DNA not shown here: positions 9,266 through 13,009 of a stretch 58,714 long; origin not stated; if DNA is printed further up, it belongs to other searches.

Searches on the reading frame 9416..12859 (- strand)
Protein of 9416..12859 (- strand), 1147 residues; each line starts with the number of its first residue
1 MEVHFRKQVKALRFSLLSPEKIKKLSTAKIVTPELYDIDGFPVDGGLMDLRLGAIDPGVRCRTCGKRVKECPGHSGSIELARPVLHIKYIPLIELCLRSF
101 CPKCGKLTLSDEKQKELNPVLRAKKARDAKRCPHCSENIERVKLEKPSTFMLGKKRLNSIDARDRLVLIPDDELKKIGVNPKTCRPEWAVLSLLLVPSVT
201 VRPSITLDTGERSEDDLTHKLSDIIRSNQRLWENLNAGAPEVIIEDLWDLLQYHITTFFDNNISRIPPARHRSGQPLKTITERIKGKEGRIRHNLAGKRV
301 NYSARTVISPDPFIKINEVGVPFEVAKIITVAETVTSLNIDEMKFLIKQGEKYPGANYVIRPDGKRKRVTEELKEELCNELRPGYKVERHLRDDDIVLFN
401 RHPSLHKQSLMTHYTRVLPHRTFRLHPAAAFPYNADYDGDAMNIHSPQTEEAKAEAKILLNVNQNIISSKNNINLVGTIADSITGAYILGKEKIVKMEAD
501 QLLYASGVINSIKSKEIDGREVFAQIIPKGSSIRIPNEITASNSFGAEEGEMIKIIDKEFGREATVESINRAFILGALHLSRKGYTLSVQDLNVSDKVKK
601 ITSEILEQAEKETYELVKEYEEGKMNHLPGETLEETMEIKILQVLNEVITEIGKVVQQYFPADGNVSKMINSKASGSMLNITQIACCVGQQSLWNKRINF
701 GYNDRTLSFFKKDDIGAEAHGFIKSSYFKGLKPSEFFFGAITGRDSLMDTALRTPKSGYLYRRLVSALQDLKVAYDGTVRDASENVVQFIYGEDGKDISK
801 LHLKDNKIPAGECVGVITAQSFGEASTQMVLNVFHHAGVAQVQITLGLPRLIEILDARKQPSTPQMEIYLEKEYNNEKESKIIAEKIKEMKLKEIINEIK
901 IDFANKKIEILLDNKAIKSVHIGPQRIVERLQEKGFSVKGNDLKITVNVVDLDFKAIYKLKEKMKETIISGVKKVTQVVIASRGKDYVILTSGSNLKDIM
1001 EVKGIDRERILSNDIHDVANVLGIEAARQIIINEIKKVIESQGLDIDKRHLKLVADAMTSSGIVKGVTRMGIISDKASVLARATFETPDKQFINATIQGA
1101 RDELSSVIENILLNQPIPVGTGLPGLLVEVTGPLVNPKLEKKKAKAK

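Call 43: search_protein_families(library=pfam, proteins=[window:9416-12859:-], max_evalue=0.0001)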
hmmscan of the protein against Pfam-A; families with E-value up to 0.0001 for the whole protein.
window:9416-12859:- (1147 aa): 5 families
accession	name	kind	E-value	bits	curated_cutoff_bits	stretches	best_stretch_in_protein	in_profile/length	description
PF04997.17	RNA_pol_Rpb1_1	-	4.1e-77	260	39.7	1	7-295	2-312/312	RNA polymerase Rpb1, domain 1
PF04998.22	RNA_pol_Rpb1_5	-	3.3e-76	256.7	28.5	1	730-1078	1-265/267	RNA polymerase Rpb1, domain 5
PF00623.25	RNA_pol_Rpb1_2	-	4.6e-62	209.6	25.3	1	297-462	1-166/166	RNA polymerase Rpb1, domain 2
PF05000.22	RNA_pol_Rpb1_4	-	3.9e-25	88.3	24.8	1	618-723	2-107/107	RNA polymerase Rpb1, domain 4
PF04983.23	RNA_pol_Rpb1_3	-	7e-07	29.7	28.9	1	465-592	1-162/162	RNA polymerase Rpb1, domain 3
